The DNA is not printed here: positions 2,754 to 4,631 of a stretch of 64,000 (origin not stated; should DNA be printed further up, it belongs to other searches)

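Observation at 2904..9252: DprE2-DprE1-like epimerase pair, with hallmark ATGA coupling, embedded in a myxobacterial polysaccharide cluster next to a GT-C transferase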

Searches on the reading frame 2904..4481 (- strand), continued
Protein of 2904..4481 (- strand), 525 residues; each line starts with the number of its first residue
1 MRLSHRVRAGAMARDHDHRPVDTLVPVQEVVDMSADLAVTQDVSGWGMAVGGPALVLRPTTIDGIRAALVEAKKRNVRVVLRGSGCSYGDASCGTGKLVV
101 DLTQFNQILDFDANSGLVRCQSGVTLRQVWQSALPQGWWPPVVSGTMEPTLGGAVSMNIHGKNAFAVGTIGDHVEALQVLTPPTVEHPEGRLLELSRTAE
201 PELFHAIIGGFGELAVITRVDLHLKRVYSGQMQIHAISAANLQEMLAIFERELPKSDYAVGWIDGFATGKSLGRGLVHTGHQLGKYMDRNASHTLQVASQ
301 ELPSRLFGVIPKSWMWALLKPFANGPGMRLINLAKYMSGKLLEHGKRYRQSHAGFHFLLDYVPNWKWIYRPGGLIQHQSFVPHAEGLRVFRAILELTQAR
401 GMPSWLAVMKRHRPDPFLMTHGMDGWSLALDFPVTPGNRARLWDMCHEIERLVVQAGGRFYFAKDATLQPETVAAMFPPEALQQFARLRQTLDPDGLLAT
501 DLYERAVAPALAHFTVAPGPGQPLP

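Call 76: find_encoding_contigs(protein=P0321, flank=6000, max_places=1)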
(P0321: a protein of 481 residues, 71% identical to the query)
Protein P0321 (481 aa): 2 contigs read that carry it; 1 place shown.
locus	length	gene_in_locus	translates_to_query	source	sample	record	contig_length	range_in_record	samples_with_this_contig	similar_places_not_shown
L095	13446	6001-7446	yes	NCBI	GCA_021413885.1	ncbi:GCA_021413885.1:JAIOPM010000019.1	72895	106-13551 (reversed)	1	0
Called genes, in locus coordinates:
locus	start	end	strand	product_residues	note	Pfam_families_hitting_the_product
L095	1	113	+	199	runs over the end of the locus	-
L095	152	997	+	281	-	PF00106:adh_short, PF08659:KR (weak), PF13561:adh_short_C2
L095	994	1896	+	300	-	PF13580:SIS_2 (weak), PF22198:GKRP_SIS_2 (weak), PF22645:GKRP_SIS_N, PF01380:SIS (faint)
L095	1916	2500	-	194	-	-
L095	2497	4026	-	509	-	-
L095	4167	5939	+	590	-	-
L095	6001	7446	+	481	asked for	PF00483:NTP_transferase, PF01128:IspD (weak), PF12804:NTP_transf_3, PF00535:Glycos_transf_2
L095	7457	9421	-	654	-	PF13229:Beta_helix (faint)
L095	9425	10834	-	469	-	-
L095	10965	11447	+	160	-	-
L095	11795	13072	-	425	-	PF14339:DUF4394 (faint)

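Call 77: find_encoding_contigs(protein=P0286, flank=6000, max_places=1)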
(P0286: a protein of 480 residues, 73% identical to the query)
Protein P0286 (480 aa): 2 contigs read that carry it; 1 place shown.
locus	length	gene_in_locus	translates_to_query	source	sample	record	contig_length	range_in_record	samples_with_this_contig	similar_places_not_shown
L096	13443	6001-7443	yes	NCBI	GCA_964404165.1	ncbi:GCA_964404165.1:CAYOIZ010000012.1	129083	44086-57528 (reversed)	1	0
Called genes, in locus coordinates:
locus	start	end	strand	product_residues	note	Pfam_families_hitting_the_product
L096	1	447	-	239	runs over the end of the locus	PF13641:Glyco_tranf_2_3, PF00535:Glycos_transf_2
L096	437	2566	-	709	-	PF00754:F5_F8_type_C (weak)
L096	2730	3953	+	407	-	PF03062:MBOAT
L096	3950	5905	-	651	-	-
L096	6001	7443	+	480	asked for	PF00483:NTP_transferase, PF12804:NTP_transf_3, PF00535:Glycos_transf_2, PF13641:Glyco_tranf_2_3 (faint)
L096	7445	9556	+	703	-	PF00884:Sulfatase, PF01663:Phosphodiest, PF02995:DUF229 (faint), PF16347:SGSH_C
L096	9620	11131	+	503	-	PF02310:B12-binding, PF04055:Radical_SAM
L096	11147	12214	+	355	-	PF13472:Lipase_GDSL_2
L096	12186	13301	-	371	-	PF13439:Glyco_transf_4, PF13579:Glyco_trans_4_4, PF20706:GT4-conflict, PF00534:Glycos_transf_1, PF13692:Glyco_trans_1_4, PF13524:Glyco_trans_1_2 (faint)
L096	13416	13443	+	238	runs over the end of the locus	PF00535:Glycos_transf_2, PF13641:Glyco_tranf_2_3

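Call 78: find_encoding_contigs(protein=P0359, flank=6000, max_places=1)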
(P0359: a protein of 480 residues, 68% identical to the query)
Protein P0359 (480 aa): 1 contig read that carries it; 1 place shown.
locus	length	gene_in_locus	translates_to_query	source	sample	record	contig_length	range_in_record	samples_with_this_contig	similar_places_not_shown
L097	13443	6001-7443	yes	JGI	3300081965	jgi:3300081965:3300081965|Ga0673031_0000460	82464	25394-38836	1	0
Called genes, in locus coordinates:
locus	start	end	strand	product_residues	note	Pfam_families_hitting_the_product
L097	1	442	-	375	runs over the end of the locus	-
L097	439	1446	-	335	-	PF13489:Methyltransf_23, PF07021:MetW, PF13649:Methyltransf_25, PF13847:Methyltransf_31, PF08241:Methyltransf_11, PF08242:Methyltransf_12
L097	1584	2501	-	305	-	PF01040:UbiA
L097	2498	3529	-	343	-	PF01073:3Beta_HSD, PF01370:Epimerase, PF02719:Polysacc_synt_2 (weak), PF04321:RmlD_sub_bind, PF13460:NAD_binding_10, PF16363:GDP_Man_Dehyd, PF07993:NAD_binding_4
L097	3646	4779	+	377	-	PF00657:Lipase_GDSL, PF13472:Lipase_GDSL_2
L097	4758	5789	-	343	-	PF04055:Radical_SAM, PF13186:SPASM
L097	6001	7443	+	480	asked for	PF00483:NTP_transferase, PF12804:NTP_transf_3 (weak), PF00535:Glycos_transf_2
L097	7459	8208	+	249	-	PF00106:adh_short, PF08659:KR, PF01370:Epimerase (weak), PF13561:adh_short_C2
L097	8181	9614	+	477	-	PF01565:FAD_binding_4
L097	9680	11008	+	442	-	-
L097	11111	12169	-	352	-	PF01073:3Beta_HSD, PF01370:Epimerase, PF04321:RmlD_sub_bind (weak), PF07993:NAD_binding_4, PF16363:GDP_Man_Dehyd, PF13460:NAD_binding_10 (weak)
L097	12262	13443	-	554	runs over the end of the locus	PF02366:PMT (weak), PF13231:PMT_2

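Call 81: find_encoding_contigs(protein=P0325, flank=10000, max_places=1)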
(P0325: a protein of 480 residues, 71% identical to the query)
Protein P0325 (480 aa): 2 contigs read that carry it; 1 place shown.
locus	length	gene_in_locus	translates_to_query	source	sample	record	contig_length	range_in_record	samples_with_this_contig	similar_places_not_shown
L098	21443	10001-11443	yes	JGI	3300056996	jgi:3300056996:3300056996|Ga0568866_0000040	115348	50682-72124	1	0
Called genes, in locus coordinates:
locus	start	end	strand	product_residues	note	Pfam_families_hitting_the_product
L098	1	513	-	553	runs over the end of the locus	PF01019:G_glu_transpept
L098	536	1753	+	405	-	PF00583:Acetyltransf_1 (faint)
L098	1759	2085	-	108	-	PF02036:SCP2, PF14864:Alkyl_sulf_C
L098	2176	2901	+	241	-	-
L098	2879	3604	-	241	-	PF01904:DUF72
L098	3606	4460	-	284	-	PF00376:MerR (weak), PF13411:MerR_1, PF14559:TPR_19 (weak), PF13432:TPR_16, PF00515:TPR_1 (weak), PF07719:TPR_2 (weak), PF13424:TPR_12, PF13432:TPR_16, +9 more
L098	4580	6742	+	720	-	PF04879:Molybdop_Fe4S4, PF00384:Molybdopterin, PF01568:Molydop_binding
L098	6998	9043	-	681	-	PF09586:YfhO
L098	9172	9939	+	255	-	PF00657:Lipase_GDSL (weak), PF13472:Lipase_GDSL_2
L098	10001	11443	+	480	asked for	PF00483:NTP_transferase, PF01128:IspD (faint), PF12804:NTP_transf_3, PF00535:Glycos_transf_2, PF13641:Glyco_tranf_2_3 (weak)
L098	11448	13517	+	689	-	PF09586:YfhO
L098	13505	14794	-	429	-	PF00884:Sulfatase, PF01663:Phosphodiest, PF02995:DUF229, PF16347:SGSH_C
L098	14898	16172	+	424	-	PF01663:Phosphodiest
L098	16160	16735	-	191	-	-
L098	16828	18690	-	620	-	PF12146:Hydrolase_4 (faint)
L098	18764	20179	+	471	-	PF03062:MBOAT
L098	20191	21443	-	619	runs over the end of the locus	PF00884:Sulfatase, PF01663:Phosphodiest (weak), PF16347:SGSH_C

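Call 82: find_encoding_contigs(protein=P0277, flank=10000, max_places=1)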
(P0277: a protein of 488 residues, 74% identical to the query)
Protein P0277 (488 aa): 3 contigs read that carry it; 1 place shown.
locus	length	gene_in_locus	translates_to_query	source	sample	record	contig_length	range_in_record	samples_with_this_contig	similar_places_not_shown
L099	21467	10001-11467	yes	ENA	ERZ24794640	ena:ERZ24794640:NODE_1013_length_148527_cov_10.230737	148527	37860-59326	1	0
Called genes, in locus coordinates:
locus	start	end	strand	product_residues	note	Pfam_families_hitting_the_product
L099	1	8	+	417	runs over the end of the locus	PF13360:PQQ_2, PF01011:PQQ (faint), PF13360:PQQ_2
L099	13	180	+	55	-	-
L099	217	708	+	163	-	PF05163:DinB, PF12867:DinB_2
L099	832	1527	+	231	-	PF00106:adh_short, PF08659:KR, PF13561:adh_short_C2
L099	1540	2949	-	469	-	PF07995:GSDH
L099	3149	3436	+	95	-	-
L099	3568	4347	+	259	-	PF13344:Hydrolase_6, PF00702:Hydrolase (weak), PF13242:Hydrolase_like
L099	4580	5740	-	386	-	PF01546:Peptidase_M20, PF07687:M20_dimer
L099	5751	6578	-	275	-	PF14805:THDPS_N_2, PF25084:LbH_EIF2B (faint), PF00132:Hexapep (weak), PF14602:Hexapep_2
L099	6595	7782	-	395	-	PF00155:Aminotran_1_2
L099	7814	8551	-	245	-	PF00106:adh_short, PF08659:KR, PF13561:adh_short_C2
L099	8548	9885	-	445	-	PF01565:FAD_binding_4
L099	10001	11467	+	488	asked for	PF00483:NTP_transferase, PF12804:NTP_transf_3, PF00535:Glycos_transf_2, PF13641:Glyco_tranf_2_3 (weak)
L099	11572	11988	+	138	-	-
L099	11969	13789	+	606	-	PF01968:Hydantoinase_A (faint), PF13941:MutL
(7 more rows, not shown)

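Call 85: find_related_loci(query=A3, collection=metagenome_contigs, flank=10000)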
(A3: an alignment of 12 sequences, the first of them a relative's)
Query A3 (477 aa) in metagenome_contigs; peptide patterns used: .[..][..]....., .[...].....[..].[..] (x = any residue, [..] = any of these).
600 stretches matched a pattern (row limit reached: there are more); 539 encode a relative of the query (tblastn E <= 1e-3); the best 80 are kept; 80 distinct loci.
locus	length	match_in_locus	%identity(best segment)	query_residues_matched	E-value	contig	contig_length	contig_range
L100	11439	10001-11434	60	3-475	0e+0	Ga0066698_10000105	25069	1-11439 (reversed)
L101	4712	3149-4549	60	10-472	0e+0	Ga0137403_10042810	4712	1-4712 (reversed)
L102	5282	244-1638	58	11-472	1e-178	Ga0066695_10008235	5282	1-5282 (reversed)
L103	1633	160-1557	57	11-472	0e+0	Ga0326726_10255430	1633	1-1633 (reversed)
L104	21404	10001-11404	54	11-472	8e-170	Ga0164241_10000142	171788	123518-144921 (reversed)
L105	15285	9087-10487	54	11-472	5e-169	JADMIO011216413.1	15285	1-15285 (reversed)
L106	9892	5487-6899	51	7-472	2e-163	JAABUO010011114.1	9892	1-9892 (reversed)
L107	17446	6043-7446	53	10-472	2e-167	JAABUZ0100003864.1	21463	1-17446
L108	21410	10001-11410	53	9-473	3e-162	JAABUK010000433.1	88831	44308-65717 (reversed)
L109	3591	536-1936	54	11-472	1e-168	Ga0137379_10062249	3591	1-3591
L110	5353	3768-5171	51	11-473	5e-161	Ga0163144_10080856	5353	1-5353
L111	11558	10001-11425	53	4-473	2e-166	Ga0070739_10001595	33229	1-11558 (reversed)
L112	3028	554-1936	50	17-472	1e-161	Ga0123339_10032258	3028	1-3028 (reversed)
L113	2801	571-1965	50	11-472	1e-160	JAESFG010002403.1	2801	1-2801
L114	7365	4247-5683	48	1-473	6e-149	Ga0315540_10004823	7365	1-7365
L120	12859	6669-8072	48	9-472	8e-145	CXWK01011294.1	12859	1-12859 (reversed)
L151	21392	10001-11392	42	9-471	1e-131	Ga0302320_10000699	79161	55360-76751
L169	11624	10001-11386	46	11-471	4e-126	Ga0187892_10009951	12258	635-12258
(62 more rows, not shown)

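Call 89: search_protein_families(library=pfam, proteins=[L120:3083-4597:+, L120:4613-5530:+, L151:8106-9227:+, L151:11454-12434:+, L151:12419-13288:+, L151:13278-13736:+, L169:8254-9243:+, L120:964-2883:+, L097:9680-11005:+, L100:6887-9235:+], max_evalue=0.01)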
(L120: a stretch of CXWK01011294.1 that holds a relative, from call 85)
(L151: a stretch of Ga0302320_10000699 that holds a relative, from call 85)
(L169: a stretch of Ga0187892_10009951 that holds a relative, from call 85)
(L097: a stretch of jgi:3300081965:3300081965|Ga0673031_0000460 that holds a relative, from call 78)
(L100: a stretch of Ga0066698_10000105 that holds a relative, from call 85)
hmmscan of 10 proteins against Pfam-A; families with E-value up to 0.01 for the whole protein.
L120:3083-4597:+ (505 aa): 0 families

L120:4613-5530:+ (306 aa): 1 family
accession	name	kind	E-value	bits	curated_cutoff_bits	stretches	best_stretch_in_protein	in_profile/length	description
PF01040.23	UbiA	-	1.5e-18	67.5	34.2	1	54-188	20-154/250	UbiA prenyltransferase family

L151:8106-9227:+ (374 aa): 1 family
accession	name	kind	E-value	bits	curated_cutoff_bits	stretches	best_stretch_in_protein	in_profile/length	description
PF01040.23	UbiA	-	9.5e-21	74.7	34.2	1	104-329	9-231/250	UbiA prenyltransferase family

L151:11454-12434:+ (327 aa): 2 families
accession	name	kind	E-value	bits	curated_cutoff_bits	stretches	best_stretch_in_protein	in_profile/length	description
PF01368.27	DHH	-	1e-13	52.1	28.1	1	23-162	2-125/125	DHH family, N-terminal domain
PF02272.25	DHHA1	-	4.5e-12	46.8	25.9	1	243-316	15-92/102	DHHA1 domain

L151:12419-13288:+ (290 aa): 2 families
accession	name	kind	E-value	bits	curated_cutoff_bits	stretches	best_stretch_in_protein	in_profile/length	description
PF01509.24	TruB_N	-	1.6e-47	162.1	27.3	1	23-171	1-149/149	TruB family pseudouridylate synthase (N terminal domain)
PF16198.10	TruB_C_2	-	2.1e-07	31.4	29.3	1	172-211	1-40/66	tRNA pseudouridylate synthase B C-terminal domain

L151:13278-13736:+ (153 aa): 1 family
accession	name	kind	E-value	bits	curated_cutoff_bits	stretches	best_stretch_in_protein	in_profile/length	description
PF10825.13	DUF2752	-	2.5e-15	56.7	27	1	51-97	1-47/49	Protein of unknown function (DUF2752)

L169:8254-9243:+ (330 aa): 1 family
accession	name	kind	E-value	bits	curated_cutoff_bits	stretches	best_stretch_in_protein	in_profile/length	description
PF01040.23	UbiA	-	1.4e-24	87.2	34.2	1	53-291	2-237/250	UbiA prenyltransferase family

L120:964-2883:+ (640 aa): 4 families
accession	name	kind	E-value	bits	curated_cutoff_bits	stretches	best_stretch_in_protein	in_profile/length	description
PF00183.23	HSP90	-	1e-87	295.7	24.4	2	228-632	80-491/518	Hsp90 protein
PF13589.12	HATPase_c_3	-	1.2e-08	35.5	25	1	46-159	8-94/137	Histidine kinase-, DNA gyrase B-, and HSP90-like ATPase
PF02518.31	HATPase_c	-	0.00027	21.8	26.4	1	53-195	3-107/111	Histidine kinase-, DNA gyrase B-, and HSP90-like ATPase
PF25794.1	SACS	-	0.0024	18.2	32.8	0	133-157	96-120/247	Sacsin domain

L097:9680-11005:+ (442 aa): 0 families

L100:6887-9235:+ (783 aa): 1 family
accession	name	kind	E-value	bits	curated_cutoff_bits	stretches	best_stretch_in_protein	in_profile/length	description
PF09586.16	YfhO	-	5.8e-11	41.9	28.5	1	700-746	786-832/835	Bacterial membrane protein YfhO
